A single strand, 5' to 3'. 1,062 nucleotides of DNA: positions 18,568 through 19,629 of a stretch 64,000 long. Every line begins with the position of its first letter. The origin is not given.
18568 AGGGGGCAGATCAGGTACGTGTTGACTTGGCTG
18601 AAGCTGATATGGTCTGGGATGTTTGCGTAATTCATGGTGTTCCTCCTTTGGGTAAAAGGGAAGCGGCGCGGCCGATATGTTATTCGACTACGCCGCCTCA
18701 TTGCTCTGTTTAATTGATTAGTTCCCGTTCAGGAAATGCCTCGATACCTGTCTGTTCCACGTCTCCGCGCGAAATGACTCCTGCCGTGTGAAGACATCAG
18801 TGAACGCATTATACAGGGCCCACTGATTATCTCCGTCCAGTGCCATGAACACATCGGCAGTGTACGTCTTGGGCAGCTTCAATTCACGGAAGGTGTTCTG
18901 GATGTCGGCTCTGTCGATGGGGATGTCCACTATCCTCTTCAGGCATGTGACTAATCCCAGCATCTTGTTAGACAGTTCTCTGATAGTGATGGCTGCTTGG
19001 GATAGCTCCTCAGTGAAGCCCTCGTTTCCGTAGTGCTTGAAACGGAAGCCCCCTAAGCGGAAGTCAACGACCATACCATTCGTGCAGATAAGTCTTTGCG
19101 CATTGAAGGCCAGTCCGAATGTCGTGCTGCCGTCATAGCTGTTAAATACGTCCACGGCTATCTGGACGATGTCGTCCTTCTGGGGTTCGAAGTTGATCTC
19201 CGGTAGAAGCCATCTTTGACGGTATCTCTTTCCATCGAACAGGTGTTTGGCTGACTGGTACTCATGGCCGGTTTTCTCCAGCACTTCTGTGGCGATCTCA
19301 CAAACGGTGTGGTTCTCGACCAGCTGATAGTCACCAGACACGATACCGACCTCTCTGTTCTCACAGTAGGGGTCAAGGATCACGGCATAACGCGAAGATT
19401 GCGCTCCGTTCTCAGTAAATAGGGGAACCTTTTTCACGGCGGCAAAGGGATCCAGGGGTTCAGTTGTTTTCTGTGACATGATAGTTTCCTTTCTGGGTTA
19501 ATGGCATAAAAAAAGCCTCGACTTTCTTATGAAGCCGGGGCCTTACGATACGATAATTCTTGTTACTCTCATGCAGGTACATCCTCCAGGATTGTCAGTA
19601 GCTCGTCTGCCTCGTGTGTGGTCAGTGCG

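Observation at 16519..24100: A compact integrase-bearing element with replication and recombination genes but no virion genes (satellite/PICI-like)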

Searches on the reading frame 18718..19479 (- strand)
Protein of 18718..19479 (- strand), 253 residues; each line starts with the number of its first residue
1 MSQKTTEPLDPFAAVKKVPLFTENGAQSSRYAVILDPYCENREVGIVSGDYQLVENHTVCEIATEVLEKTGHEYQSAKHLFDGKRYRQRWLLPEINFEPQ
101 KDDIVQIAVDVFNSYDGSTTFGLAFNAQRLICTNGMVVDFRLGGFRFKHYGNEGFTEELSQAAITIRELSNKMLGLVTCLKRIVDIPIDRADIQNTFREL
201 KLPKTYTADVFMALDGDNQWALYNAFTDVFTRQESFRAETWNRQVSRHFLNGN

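Call 6: search_protein_families(library=pfam, proteins=[window:18718-19479:-], max_evalue=0.01)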
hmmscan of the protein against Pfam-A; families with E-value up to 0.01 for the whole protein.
window:18718-19479:- (253 aa): 1 family
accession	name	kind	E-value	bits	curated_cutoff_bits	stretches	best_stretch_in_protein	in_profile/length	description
PF06067.16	DUF932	-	6.6e-18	65.7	23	1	45-247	3-222/227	Domain of unknown function (DUF932)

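Call 11: find_encoding_contigs(protein=window:18718-19479:-, flank=10000, max_places=10)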
Protein window:18718-19479:- (253 aa): no gene with exactly this product is on record in the collection.

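Call 25: search_protein_families(library=phrogs, proteins=[window:18718-19479:-], max_evalue=0.01)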
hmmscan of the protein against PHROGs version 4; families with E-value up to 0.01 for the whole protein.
window:18718-19479:- (253 aa): 4 families
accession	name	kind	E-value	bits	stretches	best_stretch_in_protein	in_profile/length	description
phrog_1221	-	unknown function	3e-13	50.6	1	32-200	90-257/355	-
phrog_21518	-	unknown function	2.1e-06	28.4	1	29-164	36-168/285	-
phrog_38703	-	unknown function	0.0017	19.3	1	29-138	36-145/170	-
phrog_1362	-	unknown function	0.0044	17.2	1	86-158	183-271/391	-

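Call 34: search_protein_families(library=ncbifam, proteins=[window:18718-19479:-], max_evalue=0.01)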
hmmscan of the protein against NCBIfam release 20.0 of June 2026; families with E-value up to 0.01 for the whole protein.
window:18718-19479:- (253 aa): 1 family
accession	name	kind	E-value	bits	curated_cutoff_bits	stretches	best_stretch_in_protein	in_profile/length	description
TIGR03299.1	LGT_TIGR03299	subfamily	1.6e-10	40.7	110.7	1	42-200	70-228/312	phage/plasmid-like protein TIGR03299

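Call 37: search_protein_families(library=padloc, proteins=[window:18718-19479:-], max_evalue=0.01)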
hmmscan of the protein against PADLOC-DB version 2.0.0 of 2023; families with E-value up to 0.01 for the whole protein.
window:18718-19479:- (253 aa): 0 families

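Call 48: search_dna_similar(query=window:18718-19479:-, collection=phages, mode=protein, max_evalue=0.001, max_rows=25)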
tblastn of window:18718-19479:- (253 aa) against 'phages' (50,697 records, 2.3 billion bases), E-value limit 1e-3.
Records with a match: 31; places in all: 31; records where one place covers at least 80% of the query: 1.
Best place of each record, by identity: <60% 31.
By first word of the organism name: Arthrobacter 26; Mycobacterium 3; Bacteriophage 1; Microbacterium 1.
By host as written in the record: Arthrobacter sp. ATCC 21022 20; Arthrobacter globiformis B-2979 5; - 1; Microbacterium foliorum NRRL B-24224 1; Mycobacterium abscessus GD54 1; Arthrobacter globiformis NRRL B-2880 1; Mycobacterium abscessus T49 1; Mycobacterium abscessus GD86 1.
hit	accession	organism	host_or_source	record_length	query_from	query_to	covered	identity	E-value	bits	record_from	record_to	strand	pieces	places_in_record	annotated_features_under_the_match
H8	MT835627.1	Bacteriophage sp.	human fecal samples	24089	20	237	86%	24.0%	2e-4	48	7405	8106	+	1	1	record has no annotation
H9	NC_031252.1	Arthrobacter phage BarretLemon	Arthrobacter sp. ATCC 21022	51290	5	154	59%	24.7%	1e-4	49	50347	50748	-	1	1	78: hypothetical protein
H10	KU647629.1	Arthrobacter phage BarretLemon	Arthrobacter sp. ATCC 21022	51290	5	154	59%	24.7%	1e-4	49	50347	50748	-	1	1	78: hypothetical protein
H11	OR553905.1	Microbacterium phage Magritte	Microbacterium foliorum NRRL B-24224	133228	15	141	50%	26.9%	9e-6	52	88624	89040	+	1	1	144: hypothetical protein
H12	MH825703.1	Arthrobacter phage LeeroyJ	Arthrobacter sp. ATCC 21022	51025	28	154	50%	26.3%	2e-4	49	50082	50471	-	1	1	78: hypothetical protein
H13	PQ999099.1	Arthrobacter phage GravityBall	Arthrobacter sp. ATCC 21022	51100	28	154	50%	26.3%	2e-4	49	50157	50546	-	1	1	77: hypothetical protein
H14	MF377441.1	Arthrobacter phage Timinator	Arthrobacter sp. ATCC 21022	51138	28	154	50%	26.3%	2e-4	49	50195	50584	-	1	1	hypothetical protein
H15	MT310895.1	Arthrobacter phage StevieBAY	Arthrobacter sp. ATCC 21022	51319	28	154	50%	26.3%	2e-4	49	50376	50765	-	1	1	78: hypothetical protein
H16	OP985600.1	Arthrobacter phage Bolt007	Arthrobacter globiformis B-2979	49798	40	162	49%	27.0%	4e-4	47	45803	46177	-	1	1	73: hypothetical protein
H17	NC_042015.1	Arthrobacter phage Shade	Arthrobacter sp. ATCC 21022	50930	28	154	50%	25.6%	7e-4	47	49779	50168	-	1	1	hypothetical protein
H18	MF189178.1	Arthrobacter phage Shade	Arthrobacter sp. ATCC 21022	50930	28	154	50%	25.6%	7e-4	47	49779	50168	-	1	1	hypothetical protein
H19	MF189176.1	Arthrobacter phage Jordan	Arthrobacter sp. ATCC 21022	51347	28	154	50%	25.6%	1e-3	46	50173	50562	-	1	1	hypothetical protein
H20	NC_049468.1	Arthrobacter phage Zartrosa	Arthrobacter sp. ATCC 21022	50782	28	154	50%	25.6%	1e-3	46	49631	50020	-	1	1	78: hypothetical protein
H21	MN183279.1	Arthrobacter phage Zartrosa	Arthrobacter sp. ATCC 21022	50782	28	154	50%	25.6%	1e-3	46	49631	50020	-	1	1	78: hypothetical protein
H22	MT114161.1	Arthrobacter phage JKerns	Arthrobacter sp. ATCC 21022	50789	28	154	50%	25.6%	1e-3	46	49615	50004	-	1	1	75: hypothetical protein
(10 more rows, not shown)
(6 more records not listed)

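Call 75: find_homologous_proteins(query=window:18718-19479:-, max_evalue=0.00001)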
Query window:18718-19479:- (253 aa): 69 proteins with E <= 0.00001 among 298 candidates.
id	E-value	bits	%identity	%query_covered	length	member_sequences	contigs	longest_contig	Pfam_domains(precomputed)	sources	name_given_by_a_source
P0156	4.7e-151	519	89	100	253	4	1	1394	PF06067.17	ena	-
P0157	9.2e-150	515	90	100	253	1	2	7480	PF06067.17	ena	-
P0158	2.7e-147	507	87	100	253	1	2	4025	PF06067.17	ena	-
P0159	9.2e-113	394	69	96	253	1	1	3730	PF06067.17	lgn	-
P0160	3.5e-108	379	87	74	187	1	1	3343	PF06067.17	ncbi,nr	ncbi:DUF945 domain-containing protein, partial [Patescibacteria group bacterium]|nr:DUF945 domain-co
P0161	4.6e-105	368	67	92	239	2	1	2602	PF06067.17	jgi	-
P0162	8.9e-102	358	68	89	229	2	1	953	PF06067.17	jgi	jgi:hypothetical protein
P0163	7.6e-98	345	64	96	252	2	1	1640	PF06067.17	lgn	-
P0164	2.4e-83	297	53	98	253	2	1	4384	PF06067.17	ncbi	-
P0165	8.1e-82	292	55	95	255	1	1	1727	PF06067.17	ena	-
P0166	4.7e-81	290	53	99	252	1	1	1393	PF06067.17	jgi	jgi:hypothetical protein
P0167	1.9e-79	285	52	96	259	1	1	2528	PF06067.17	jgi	-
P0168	3.4e-79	284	52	96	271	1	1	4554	PF06067.17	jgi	-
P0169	8.6e-79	282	53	96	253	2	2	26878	PF06067.17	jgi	-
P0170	8.6e-79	282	52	95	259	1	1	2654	PF06067.17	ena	-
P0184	9.5e-75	269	51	96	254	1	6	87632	PF06067.17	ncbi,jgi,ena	-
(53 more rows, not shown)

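Call 76: find_encoding_contigs(protein=P0157, flank=10000, max_places=4)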
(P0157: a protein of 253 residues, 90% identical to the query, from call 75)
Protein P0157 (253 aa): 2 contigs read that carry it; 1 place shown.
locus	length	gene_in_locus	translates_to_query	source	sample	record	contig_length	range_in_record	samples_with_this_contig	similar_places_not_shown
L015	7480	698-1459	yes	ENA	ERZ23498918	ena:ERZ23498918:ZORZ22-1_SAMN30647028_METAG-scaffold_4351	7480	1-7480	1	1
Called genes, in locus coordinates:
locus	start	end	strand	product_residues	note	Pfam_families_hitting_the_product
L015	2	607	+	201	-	?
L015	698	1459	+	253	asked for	PF06067:DUF932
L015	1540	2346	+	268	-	PF12705:PDDEXK_1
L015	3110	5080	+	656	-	PF01555:N6_N4_Mtase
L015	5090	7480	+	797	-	?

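Call 78: find_encoding_contigs(protein=P0158, flank=10000, max_places=4)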
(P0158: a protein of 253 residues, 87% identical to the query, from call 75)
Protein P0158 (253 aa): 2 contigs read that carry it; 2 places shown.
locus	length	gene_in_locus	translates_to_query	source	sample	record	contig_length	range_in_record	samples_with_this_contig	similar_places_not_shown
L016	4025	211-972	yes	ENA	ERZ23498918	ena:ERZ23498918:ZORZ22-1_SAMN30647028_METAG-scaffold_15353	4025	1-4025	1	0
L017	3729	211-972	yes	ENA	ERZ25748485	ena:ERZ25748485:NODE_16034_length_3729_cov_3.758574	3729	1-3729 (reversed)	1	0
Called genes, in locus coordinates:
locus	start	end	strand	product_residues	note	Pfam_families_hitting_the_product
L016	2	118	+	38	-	?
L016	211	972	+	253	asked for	PF06067:DUF932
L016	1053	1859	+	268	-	PF12705:PDDEXK_1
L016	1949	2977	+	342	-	PF13102:Phage_int_SAM_5, PF00589:Phage_integrase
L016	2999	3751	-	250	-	-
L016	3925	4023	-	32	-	?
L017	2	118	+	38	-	?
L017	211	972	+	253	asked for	PF06067:DUF932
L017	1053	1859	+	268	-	PF12705:PDDEXK_1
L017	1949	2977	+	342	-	PF13102:Phage_int_SAM_5, PF00589:Phage_integrase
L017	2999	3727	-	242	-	?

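Call 79: find_encoding_contigs(protein=P0184, flank=10000, max_places=6)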
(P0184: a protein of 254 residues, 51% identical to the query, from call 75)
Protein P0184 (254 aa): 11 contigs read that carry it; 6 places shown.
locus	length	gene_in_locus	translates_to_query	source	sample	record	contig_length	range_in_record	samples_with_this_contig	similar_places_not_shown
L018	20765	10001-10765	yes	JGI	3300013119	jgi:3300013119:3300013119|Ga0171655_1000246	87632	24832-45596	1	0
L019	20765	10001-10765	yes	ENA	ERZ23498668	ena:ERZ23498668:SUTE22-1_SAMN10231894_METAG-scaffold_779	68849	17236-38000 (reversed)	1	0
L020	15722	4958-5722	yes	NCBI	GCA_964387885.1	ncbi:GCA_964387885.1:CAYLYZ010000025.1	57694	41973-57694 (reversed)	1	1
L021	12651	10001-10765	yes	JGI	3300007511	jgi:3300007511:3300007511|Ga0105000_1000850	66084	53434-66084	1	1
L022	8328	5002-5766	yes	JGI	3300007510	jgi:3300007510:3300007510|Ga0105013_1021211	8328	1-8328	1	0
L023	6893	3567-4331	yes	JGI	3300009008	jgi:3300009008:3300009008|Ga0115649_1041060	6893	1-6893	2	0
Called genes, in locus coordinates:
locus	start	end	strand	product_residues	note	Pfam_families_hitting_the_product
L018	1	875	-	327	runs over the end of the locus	PF19572:PorV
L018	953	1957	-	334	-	PF19572:PorV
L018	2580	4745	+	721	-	PF09826:Beta_propel (faint), PF21544:PorZ_N_b_propeller (faint), PF08309:LVIVD, PF18962:Por_Secre_tail (weak)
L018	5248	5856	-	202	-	PF12728:HTH_17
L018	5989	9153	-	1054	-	PF07602:DUF1565 (faint), PF05048:NosD (faint), PF13229:Beta_helix, PF17161:DUF5123 (faint), PF13229:Beta_helix, PF18962:Por_Secre_tail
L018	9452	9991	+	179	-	PF04098:Rad52_Rad22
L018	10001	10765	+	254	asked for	PF06067:DUF932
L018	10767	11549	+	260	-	PF12705:PDDEXK_1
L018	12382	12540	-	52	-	-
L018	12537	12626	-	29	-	-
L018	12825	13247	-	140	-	-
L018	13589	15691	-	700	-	PF19263:DUF5906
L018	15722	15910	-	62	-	-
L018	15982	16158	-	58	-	-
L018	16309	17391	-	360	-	PF13102:Phage_int_SAM_5 (weak), PF00589:Phage_integrase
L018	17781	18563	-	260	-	PF02195:ParB_N, PF17762:HTH_ParB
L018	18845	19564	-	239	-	-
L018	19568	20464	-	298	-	-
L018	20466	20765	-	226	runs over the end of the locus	-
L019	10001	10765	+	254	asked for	PF06067:DUF932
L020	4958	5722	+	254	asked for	PF06067:DUF932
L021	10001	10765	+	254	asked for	PF06067:DUF932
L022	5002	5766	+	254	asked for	PF06067:DUF932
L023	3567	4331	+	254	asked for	PF06067:DUF932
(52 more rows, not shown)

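Call 94: search_protein_families(library=pfam, proteins=[L015:3110-5080:+, L015:5090-7480:+, L016:2999-3751:-, L018:13589-15691:-, L018:5248-5856:-, L018:12825-13247:-], max_evalue=0.001)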
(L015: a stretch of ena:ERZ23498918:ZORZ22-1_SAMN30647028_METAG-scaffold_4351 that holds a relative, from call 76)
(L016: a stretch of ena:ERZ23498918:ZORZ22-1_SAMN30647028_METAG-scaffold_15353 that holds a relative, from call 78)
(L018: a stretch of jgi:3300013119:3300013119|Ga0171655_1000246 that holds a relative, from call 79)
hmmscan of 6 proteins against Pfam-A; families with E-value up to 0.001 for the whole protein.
L015:3110-5080:+ (656 aa): 1 family
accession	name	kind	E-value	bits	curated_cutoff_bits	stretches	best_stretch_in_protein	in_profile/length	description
PF01555.25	N6_N4_Mtase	-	1.2e-32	114.1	26.7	1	115-454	1-206/221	DNA methylase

L015:5090-7480:+ (797 aa): 2 families
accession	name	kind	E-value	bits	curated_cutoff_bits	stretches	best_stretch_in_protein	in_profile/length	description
PF04851.21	ResIII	-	1.6e-13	51.3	22.5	1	86-257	22-162/164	Type III restriction enzyme, res subunit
PF00270.35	DEAD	-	1.9e-07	31.4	26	1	86-258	13-161/167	DEAD/DEAH box helicase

L016:2999-3751:- (250 aa): 0 families

L018:13589-15691:- (700 aa): 1 family
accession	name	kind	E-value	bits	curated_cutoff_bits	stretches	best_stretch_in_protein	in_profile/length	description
PF19263.5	DUF5906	-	3.5e-14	53.9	27.6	1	423-517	1-104/114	Family of unknown function (DUF5906)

L018:5248-5856:- (202 aa): 1 family
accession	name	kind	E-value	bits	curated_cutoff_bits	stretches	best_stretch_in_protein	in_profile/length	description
PF12728.13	HTH_17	-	1.1e-07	32.4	27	1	153-194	2-49/51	Helix-turn-helix domain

L018:12825-13247:- (140 aa): 0 families

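Call 97: find_encoding_contigs(protein=P0169, flank=10000, max_places=4)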
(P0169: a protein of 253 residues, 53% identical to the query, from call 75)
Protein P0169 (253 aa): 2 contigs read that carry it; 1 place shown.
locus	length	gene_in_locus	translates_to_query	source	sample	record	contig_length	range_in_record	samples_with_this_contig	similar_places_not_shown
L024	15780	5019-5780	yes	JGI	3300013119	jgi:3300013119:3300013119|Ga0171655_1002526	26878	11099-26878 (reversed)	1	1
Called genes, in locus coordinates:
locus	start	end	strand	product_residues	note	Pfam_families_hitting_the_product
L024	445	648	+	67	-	-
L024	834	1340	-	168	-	-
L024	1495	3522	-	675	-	-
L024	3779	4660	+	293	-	PF08281:Sigma70_r4_2, PF04545:Sigma70_r4 (weak)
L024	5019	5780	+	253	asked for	PF06067:DUF932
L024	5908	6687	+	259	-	PF12705:PDDEXK_1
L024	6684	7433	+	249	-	-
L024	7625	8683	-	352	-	PF13102:Phage_int_SAM_5, PF00589:Phage_integrase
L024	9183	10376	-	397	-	PF05958:tRNA_U5-meth_tr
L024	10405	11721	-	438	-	PF00587:tRNA-synt_2b, PF03129:HGTP_anticodon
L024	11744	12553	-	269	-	PF11967:RecO_N, PF02565:RecO_C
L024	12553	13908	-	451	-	PF03448:MgtE_N, PF00571:CBS (weak), PF01769:MgtE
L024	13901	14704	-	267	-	PF00398:RrnaAD, PF13649:Methyltransf_25 (weak)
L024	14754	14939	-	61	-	-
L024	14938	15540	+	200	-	PF00005:ABC_tran, PF13304:AAA_21 (faint)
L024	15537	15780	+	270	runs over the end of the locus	PF03649:UPF0014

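Call 99: search_protein_families(library=pfam, proteins=[L024:1495-3522:-, L024:3779-4660:+, L024:6684-7433:+, L024:834-1340:-], max_evalue=0.01)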
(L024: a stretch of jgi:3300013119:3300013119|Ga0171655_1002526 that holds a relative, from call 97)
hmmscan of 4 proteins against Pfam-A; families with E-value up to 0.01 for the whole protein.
L024:1495-3522:- (675 aa): 1 family
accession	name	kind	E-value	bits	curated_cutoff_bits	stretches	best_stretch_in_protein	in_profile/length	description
PF01078.27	Mg_chelatase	-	3.7e-05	23.7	20.3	0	351-417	96-161/207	Magnesium chelatase, subunit ChlI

L024:3779-4660:+ (293 aa): 3 families
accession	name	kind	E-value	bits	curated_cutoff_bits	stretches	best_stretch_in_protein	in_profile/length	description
PF08281.18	Sigma70_r4_2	-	3.7e-08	33.3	25.7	1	166-217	3-54/54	Sigma-70, region 4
PF04545.22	Sigma70_r4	-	1.3e-05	25.1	24.1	1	170-218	1-49/50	Sigma-70, region 4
PF04542.20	Sigma70_r2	-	0.0095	16.1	24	0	59-98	26-67/71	Sigma-70 region 2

L024:6684-7433:+ (249 aa): 0 families

L024:834-1340:- (168 aa): 1 family
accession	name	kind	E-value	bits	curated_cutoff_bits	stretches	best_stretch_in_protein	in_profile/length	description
PF07661.19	MORN_2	-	5.8e-14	51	29.6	1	91-111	2-22/22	MORN repeat variant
